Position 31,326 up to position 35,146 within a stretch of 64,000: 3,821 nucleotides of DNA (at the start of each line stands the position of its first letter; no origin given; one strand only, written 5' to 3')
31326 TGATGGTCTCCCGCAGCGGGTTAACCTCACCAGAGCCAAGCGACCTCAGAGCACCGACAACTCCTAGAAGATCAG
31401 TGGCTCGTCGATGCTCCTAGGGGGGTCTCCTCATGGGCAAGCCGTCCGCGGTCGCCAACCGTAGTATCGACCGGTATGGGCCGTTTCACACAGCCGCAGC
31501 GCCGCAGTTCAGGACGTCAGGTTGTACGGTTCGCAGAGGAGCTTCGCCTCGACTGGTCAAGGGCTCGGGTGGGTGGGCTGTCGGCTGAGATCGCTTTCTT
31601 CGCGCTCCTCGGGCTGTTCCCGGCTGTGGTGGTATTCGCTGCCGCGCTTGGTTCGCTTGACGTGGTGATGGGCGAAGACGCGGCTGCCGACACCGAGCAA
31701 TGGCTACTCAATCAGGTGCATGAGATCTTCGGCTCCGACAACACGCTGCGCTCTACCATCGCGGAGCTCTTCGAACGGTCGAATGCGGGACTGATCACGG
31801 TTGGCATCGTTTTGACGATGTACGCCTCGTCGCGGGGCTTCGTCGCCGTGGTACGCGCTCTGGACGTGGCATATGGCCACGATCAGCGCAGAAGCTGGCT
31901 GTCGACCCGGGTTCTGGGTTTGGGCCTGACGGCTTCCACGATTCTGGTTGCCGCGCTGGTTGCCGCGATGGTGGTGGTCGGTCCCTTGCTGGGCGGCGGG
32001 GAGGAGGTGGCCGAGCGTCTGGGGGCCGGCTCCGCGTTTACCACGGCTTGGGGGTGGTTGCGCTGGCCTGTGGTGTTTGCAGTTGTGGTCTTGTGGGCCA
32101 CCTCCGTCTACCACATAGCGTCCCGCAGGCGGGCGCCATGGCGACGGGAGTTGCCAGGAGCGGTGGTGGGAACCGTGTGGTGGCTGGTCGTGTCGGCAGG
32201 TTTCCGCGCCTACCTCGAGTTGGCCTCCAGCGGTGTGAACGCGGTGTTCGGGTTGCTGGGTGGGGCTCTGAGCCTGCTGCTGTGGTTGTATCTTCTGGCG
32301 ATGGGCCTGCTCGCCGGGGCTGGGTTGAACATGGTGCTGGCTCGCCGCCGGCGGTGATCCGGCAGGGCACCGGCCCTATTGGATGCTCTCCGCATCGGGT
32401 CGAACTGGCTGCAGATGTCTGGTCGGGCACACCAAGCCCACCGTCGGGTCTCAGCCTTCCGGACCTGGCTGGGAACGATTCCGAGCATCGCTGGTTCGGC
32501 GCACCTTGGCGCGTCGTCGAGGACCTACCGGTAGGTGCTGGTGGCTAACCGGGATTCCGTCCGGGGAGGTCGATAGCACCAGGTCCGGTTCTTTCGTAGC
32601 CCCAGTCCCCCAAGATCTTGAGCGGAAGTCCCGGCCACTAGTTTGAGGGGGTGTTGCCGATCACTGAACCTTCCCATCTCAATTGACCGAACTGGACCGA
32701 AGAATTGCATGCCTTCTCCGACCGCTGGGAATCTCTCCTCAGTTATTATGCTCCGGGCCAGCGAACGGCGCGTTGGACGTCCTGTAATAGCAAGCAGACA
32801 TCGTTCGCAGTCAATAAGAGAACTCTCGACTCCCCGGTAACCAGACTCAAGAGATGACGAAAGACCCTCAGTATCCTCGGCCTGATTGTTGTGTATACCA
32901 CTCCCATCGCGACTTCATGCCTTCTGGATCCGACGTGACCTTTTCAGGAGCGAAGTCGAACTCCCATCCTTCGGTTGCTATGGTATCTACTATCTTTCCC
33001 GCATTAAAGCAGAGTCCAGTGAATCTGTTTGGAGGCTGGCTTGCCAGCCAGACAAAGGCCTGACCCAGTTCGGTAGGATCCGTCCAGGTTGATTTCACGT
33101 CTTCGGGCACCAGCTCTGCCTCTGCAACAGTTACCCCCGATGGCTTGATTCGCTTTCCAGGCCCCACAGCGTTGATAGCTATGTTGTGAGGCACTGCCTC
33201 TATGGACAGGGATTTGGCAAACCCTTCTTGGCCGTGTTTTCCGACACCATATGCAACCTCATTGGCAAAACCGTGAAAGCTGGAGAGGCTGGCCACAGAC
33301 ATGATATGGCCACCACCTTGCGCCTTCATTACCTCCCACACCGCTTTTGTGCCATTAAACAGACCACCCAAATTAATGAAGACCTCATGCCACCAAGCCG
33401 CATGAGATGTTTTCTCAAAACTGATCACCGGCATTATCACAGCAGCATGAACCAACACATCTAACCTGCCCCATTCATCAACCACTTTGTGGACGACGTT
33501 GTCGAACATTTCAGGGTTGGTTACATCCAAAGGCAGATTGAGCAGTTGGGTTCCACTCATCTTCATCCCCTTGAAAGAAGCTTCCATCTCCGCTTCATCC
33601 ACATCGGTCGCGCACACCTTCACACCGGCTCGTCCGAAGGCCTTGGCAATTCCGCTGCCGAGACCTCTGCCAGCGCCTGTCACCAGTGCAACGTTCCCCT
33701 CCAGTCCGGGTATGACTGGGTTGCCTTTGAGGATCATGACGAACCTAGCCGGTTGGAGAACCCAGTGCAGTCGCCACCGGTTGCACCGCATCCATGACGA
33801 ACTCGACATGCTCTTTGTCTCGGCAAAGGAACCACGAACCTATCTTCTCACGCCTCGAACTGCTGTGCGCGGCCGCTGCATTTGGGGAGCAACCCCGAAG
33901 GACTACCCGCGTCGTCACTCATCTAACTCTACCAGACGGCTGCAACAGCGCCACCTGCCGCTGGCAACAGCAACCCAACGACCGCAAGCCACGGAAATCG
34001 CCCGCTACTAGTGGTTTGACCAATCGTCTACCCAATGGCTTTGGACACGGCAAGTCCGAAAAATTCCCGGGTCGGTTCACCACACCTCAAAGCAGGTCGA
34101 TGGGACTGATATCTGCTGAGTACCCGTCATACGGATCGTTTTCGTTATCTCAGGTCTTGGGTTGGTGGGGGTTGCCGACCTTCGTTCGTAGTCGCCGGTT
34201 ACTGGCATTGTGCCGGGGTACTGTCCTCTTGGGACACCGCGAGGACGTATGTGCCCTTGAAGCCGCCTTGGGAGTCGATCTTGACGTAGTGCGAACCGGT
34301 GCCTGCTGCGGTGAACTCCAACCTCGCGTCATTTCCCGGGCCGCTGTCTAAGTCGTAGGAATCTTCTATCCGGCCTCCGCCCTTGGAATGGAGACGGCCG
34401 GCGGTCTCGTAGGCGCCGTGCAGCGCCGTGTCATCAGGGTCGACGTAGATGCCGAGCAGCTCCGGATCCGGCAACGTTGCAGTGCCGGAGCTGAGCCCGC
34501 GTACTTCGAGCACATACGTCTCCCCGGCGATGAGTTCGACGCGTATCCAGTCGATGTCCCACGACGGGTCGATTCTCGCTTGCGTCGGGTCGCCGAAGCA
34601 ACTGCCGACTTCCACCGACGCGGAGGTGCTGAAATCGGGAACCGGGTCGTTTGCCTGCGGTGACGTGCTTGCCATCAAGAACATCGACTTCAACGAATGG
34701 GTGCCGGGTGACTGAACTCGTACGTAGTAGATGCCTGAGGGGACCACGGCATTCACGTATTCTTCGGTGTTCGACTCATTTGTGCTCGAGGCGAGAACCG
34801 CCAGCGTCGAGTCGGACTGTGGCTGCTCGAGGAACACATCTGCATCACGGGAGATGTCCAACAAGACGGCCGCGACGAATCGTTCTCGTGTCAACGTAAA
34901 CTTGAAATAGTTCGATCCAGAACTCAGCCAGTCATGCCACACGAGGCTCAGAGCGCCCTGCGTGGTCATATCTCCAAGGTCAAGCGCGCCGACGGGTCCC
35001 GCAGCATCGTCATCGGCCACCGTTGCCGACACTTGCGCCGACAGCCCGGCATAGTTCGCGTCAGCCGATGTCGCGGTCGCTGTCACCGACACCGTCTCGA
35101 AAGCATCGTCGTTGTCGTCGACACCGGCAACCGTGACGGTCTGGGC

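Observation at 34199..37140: SLH-anchored giant surface protein: 3 SLH domains, (GGGSS)n linker, 4 near-identical 109-aa Calx-beta/cadherin-like repeats, 2 PPC domains; split by a homopolymer frameshift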

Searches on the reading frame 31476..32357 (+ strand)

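Call 50: search_protein_families(library=pfam, proteins=[window:31476-32357:+], max_evalue=0.01)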
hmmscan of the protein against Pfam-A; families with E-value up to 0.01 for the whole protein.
window:31476-32357:+ (293 aa): 1 family
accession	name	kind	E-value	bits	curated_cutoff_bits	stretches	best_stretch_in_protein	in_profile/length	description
PF03631.20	Virul_fac_BrkB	-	1.4e-43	149.8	33.7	1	29-292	2-259/259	Virulence factor BrkB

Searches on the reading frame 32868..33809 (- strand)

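Call 50: search_protein_families(library=pfam, proteins=[window:32868-33809:-], max_evalue=0.01)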
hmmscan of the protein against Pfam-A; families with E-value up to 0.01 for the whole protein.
window:32868-33809:- (313 aa): 4 families
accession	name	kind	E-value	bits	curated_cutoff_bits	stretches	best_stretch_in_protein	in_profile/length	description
PF00106.31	adh_short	-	1.9e-41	142.2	26.6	1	39-218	1-180/195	short chain dehydrogenase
PF13561.12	adh_short_C2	-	2.8e-36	125.7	27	1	45-265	1-226/236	Enoyl-(Acyl carrier protein) reductase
PF08659.16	KR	-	9.5e-10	39.1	22.6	1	41-205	3-167/180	KR domain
PF02737.24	3HCDH_N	-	0.0078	16.6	22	0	43-84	4-44/180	3-hydroxyacyl-CoA dehydrogenase, NAD binding domain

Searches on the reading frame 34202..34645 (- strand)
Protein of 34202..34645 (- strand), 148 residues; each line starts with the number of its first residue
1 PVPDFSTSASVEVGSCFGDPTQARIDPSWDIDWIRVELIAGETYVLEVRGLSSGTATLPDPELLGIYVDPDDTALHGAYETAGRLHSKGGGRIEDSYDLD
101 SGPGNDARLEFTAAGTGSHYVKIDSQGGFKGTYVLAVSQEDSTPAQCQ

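Call 21: search_protein_families(library=pfam, proteins=[window:34202-34645:-], max_evalue=10)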
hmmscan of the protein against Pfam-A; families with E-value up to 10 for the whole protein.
seq(148 aa): 1 family
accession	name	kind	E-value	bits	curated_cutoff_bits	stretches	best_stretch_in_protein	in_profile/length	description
PF04151.21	PPC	-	0.018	16.3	25.9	1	32-124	3-69/70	Bacterial pre-peptidase C-terminal domain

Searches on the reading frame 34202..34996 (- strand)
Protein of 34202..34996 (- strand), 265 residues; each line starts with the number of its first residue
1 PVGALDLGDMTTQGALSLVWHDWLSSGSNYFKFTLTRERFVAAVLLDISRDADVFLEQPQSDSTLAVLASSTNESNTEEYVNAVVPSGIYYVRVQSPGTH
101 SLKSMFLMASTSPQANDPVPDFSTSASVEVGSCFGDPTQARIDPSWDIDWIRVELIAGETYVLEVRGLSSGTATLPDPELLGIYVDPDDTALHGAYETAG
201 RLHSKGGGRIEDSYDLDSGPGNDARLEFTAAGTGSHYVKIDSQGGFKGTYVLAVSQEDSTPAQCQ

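Call 24: find_related_loci(query=window:34202-34996:-, collection=genome_contigs, flank=6000)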
Query seq(265 aa) (265 aa) in genome_contigs; peptide patterns used: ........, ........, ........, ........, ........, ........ (x = any residue, [..] = any of these).
214 stretches matched a pattern; 3 encode a relative of the query (tblastn E <= 1e-3); 2 distinct loci.
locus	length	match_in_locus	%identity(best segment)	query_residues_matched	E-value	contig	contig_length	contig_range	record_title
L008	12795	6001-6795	93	1-265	7e-172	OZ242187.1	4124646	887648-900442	MAG: Candidatus Aldehydirespiratoraceae bacterium isolate 61e8bfbb-40aa-4858-aaa5-c73b4985a48d genome assembly, chromoso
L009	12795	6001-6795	98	1-265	2e-179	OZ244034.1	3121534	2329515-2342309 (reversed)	MAG: Acidimicrobiia bacterium isolate 4dc1b814-e420-4262-94ca-2b75272f1101 genome assembly, chromosome: 1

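Call 33: find_homologous_proteins(query=window:34202-34996:-, max_evalue=0.001)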
Query seq(265 aa) (265 aa): 4 proteins with E <= 0.001 among 3287 candidates.
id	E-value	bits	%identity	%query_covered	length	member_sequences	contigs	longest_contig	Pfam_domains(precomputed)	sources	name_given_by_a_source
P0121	7.6e-132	456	82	99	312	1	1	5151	PF04151.22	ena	-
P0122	5.4e-44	168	51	70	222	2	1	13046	PF04151.22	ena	-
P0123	4.1e-41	159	40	86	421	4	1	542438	-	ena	-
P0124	2.8e-39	153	50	68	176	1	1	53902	-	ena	-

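Call 58: predict_structure(alignment_id=A2)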
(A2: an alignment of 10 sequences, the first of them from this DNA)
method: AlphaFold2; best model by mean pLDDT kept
length: 265 residues; sequences in the alignment: 10
mean_pLDDT: 66.5   pTM: 0.49
mean pLDDT of the five models: 66.5, 63.5, 52.7, 49.3, 48.1
residues with pLDDT >= 90: 25; 70-90: 82; 50-70: 116; < 50: 42
segments of 3 or more residues with pLDDT < 50: 114-125, 170-176, 204-209, 216-221, 257-265
pLDDT, mean of each block of 10 residues (from residue 1): 84 61 71 87 71 87 90 64 87 76 63 47 53 60 57 80 66 47 64 67 45 48 69 76 61 59 46
secondary structure, 60 per line:
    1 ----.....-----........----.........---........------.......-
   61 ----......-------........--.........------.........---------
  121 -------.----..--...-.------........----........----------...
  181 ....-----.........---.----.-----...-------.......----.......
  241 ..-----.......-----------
elements in order: E5-9 E15-22 E27-35 E39-46 E53-59 E65-70 E78-85 E88-96 E103-111 E148-155 E160-167 E178-184 H190-198 E213-215 E223-229 E234-242 E248-254

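Call 74: search_solved_structures(query=A2, max_evalue=1, show_alignments=1)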
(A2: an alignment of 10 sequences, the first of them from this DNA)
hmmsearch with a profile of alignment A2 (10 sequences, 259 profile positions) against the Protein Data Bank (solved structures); distinct sequences matched with E-value up to 1: 0.

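Call 79: search_protein_representatives(alignment_id=A2)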
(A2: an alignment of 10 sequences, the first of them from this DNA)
Query: 10 sequences, 259 profile positions. Proteins with E-value up to 0.001 (for the whole library): 6586; up to 1e-10: 2770; up to 1e-30: 687. The best 150 are listed.
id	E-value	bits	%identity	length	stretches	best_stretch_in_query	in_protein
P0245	4.1e-263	885.1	-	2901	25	4-111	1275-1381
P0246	1.9e-250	843.5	-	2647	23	8-107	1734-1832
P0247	2.7e-220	744.7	-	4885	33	104-177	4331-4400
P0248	1.4e-215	729.3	-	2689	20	81-251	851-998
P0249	1.2e-210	713.1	-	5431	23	23-114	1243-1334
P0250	5.0e-210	711.1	-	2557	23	4-111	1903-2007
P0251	2.1e-198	673.0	-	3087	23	110-254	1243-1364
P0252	1.3e-191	650.7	-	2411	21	5-108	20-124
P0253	1.2e-184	627.8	-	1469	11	4-107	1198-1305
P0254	5.8e-156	533.9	-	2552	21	82-250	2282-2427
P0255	8.5e-148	507.1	-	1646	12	4-107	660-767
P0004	1.3e-145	499.9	-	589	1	1-259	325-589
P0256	2.9e-141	485.7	-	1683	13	111-253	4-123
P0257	2.5e-140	482.6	-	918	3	3-258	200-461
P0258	1.6e-129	447.2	-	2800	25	131-251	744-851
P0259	9.2e-128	441.5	-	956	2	3-255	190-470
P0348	9.6e-78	277.5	-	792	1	4-255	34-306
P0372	8.8e-73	261.3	-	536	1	3-256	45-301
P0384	1.4e-69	250.8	-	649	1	2-251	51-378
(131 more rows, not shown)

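Call 80: search_protein_families(library=pfam, proteins=[P0245, P0257, P0259, P0348, P0372, P0384], max_evalue=0.001)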
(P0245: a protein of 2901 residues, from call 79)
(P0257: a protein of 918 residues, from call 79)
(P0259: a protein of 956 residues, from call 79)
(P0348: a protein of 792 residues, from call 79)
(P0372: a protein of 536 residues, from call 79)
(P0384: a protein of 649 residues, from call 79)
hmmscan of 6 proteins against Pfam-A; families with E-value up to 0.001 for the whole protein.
P0245 (2901 aa): 2 families
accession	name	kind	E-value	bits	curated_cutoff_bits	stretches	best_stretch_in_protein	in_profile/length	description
PF04151.21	PPC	-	3.2e-198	643.4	25.9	22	1183-1245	3-69/70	Bacterial pre-peptidase C-terminal domain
PF18962.6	Por_Secre_tail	-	1.2e-11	45.2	27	0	52-106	7-64/75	Secretion system C-terminal sorting domain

P0257 (918 aa): 6 families
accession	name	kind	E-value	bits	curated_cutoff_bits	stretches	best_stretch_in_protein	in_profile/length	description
PF00041.27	fn3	-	9.4e-30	103.1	25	2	464-554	2-82/84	Fibronectin type III domain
PF25059.1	FN3_DSCAM-DSCAML_C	-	2.7e-20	72.9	39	2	476-551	2-75/89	DSCAM/DSCAML C-terminal Fn3-like domain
PF04151.21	PPC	-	2.6e-13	51.1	25.9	1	75-137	2-68/70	Bacterial pre-peptidase C-terminal domain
PF16656.11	Pur_ac_phosph_N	-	1e-10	42.4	30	2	674-750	1-86/93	Purple acid Phosphatase, N-terminal domain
PF21605.3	CRLF2-like_D2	-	9.4e-05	22.9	27.3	0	480-540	16-69/94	Cytokine receptor-like factor 2-like, D2 domain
PF01108.23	Tissue_fac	-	0.00032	20.9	27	0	668-750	19-105/107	Tissue factor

P0259 (956 aa): 1 family
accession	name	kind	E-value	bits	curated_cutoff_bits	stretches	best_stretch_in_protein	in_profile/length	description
PF04151.21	PPC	-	9.3e-10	39.7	25.9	1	57-119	2-68/70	Bacterial pre-peptidase C-terminal domain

P0348 (792 aa): 2 families
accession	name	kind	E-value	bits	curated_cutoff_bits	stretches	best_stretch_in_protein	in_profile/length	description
PF17766.7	fn3_6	-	8e-05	23.2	26.4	0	672-726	22-76/99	Fibronectin type-III domain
PF10670.15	DUF4198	-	0.00031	21.4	34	0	660-708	140-185/209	Domain of unknown function (DUF4198)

P0372 (536 aa): 2 families
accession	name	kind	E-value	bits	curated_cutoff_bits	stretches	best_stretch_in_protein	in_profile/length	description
PF03160.20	Calx-beta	-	1.6e-21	77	27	2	431-525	6-103/119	Calx-beta domain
PF04151.21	PPC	-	1.3e-05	26.4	25.9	1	74-137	2-69/70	Bacterial pre-peptidase C-terminal domain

P0384 (649 aa): 1 family
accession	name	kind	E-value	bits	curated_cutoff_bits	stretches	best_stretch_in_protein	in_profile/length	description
PF04151.21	PPC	-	7e-07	30.5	25.9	1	83-146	2-69/70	Bacterial pre-peptidase C-terminal domain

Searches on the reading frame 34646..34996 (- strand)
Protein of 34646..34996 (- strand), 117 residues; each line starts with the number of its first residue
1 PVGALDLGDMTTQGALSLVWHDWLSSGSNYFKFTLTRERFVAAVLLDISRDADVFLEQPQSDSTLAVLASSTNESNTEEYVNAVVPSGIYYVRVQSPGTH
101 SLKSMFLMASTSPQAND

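Call 21: search_protein_families(library=pfam, proteins=[window:34646-34996:-], max_evalue=10)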
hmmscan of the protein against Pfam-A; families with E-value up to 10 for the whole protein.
seq(117 aa): 2 families
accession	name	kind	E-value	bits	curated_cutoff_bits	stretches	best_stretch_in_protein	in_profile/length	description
PF04151.21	PPC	-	5.2e-06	27.7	25.9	1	28-96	2-70/70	Bacterial pre-peptidase C-terminal domain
PF23150.1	CFAP61_dimer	-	0.089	13.6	27.9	1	80-104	8-32/119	CFAP61 dimerisation domain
